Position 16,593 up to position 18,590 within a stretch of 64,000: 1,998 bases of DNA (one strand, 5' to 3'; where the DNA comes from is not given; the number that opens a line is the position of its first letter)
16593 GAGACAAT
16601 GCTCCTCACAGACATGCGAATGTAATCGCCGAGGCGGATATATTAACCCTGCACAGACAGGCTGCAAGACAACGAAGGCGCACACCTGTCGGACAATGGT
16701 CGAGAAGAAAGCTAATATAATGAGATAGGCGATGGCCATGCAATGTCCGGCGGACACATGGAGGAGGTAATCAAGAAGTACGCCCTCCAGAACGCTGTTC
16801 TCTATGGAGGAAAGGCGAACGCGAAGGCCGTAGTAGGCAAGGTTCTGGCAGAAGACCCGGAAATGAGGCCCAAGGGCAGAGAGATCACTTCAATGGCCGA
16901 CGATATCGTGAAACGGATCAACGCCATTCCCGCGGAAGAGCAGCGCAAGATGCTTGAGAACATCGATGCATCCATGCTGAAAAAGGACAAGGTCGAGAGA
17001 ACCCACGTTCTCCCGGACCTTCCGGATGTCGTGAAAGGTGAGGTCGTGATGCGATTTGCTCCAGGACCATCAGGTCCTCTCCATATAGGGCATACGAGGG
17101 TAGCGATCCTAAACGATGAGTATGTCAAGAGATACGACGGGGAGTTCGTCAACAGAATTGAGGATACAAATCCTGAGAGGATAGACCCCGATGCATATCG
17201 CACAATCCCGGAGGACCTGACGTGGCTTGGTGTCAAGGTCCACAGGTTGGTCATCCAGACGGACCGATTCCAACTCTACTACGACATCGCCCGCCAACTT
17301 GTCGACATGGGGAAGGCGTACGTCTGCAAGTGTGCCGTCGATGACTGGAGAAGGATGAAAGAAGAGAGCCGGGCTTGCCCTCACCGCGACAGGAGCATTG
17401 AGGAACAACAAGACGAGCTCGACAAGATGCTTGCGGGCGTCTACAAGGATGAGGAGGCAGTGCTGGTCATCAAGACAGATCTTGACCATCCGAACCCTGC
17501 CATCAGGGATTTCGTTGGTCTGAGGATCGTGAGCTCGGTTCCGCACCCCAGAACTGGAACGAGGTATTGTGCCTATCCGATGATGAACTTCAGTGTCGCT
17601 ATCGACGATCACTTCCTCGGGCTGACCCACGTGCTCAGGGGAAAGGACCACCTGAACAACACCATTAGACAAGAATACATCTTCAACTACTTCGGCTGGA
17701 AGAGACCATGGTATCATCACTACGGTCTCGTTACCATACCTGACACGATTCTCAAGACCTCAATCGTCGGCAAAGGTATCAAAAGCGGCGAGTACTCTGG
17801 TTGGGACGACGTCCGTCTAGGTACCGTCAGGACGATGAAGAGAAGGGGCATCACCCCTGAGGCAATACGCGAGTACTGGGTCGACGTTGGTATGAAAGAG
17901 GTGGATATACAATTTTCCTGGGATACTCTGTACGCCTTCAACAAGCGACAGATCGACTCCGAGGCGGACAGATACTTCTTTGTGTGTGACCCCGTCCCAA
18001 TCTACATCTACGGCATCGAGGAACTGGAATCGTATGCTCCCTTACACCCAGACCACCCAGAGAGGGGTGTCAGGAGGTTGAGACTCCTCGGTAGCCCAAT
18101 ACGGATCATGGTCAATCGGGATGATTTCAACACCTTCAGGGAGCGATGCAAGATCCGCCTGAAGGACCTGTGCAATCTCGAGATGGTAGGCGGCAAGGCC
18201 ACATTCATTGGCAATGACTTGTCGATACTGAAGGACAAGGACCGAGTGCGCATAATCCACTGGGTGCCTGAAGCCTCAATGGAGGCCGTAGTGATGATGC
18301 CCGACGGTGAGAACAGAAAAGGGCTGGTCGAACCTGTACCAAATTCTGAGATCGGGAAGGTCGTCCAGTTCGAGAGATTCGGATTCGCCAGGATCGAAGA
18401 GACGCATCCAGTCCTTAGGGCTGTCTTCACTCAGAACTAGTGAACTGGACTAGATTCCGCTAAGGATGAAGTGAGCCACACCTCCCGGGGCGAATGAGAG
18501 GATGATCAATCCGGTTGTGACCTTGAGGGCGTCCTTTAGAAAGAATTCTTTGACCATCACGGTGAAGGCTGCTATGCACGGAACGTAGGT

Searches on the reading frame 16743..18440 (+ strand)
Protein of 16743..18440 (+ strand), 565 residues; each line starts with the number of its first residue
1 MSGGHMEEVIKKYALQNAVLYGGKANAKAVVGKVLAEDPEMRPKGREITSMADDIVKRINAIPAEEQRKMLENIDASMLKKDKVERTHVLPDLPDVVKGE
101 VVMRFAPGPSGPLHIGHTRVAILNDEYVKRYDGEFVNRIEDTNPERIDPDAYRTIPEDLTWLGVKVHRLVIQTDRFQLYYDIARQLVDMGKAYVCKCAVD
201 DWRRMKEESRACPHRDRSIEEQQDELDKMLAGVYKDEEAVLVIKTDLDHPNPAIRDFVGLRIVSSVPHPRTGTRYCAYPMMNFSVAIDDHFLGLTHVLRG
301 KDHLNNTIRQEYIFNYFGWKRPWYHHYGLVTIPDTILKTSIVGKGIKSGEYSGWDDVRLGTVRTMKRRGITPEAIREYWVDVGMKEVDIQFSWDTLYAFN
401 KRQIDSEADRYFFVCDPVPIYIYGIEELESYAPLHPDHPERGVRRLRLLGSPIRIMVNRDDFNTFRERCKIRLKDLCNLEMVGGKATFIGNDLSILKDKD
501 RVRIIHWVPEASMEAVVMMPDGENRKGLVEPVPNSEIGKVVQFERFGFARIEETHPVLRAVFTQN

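Call 27: find_encoding_contigs(protein=window:16743-18440:+, flank=10000, max_places=6)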
Protein window:16743-18440:+ (565 aa): 4 contigs read that carry it; 4 places shown.
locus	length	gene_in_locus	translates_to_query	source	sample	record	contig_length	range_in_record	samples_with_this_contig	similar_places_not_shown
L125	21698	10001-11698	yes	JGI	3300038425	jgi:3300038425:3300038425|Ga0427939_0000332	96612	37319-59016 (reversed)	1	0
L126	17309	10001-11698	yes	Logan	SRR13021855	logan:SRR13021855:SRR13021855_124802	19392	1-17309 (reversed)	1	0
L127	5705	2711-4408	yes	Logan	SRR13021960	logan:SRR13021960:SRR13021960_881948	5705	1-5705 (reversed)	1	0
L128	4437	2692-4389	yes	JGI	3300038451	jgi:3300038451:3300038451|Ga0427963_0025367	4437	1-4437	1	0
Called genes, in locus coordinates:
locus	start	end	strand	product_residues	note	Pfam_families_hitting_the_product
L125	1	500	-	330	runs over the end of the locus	PF00248:Aldo_ket_red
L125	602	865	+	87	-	PF00037:Fer4 (weak), PF12837:Fer4_6 (weak), PF12838:Fer4_7 (weak), PF13237:Fer4_10 (faint), PF14697:Fer4_21 (faint), PF13484:Fer4_16 (weak)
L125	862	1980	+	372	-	PF01855:POR_N, PF17147:PFOR_II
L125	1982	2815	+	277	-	PF02775:TPP_enzyme_C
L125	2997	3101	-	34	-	PF02777:Sod_Fe_C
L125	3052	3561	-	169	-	PF00081:Sod_Fe_N, PF02777:Sod_Fe_C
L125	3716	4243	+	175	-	PF01558:POR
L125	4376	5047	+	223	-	PF13549:ATP-grasp_5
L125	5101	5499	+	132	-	PF04038:DHNA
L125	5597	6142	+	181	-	PF03266:NTPase_1, PF10649:DUF2478 (weak)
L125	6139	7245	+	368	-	PF02005:TRM, PF02475:TRM5-TYW2_MTfase (weak)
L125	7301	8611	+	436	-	PF00709:Adenylsucc_synt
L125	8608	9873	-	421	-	PF01977:UbiD, PF20696:UbiD_C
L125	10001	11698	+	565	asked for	PF00749:tRNA-synt_1c, PF03950:tRNA-synt_1c_C, PF20974:tRNA-synt_1c_C2 (weak)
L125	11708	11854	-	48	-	-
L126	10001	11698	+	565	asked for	PF00749:tRNA-synt_1c, PF03950:tRNA-synt_1c_C, PF20974:tRNA-synt_1c_C2 (weak)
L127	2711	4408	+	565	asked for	PF00749:tRNA-synt_1c, PF03950:tRNA-synt_1c_C, PF20974:tRNA-synt_1c_C2 (weak)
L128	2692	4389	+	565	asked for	PF00749:tRNA-synt_1c, PF03950:tRNA-synt_1c_C, PF20974:tRNA-synt_1c_C2 (weak)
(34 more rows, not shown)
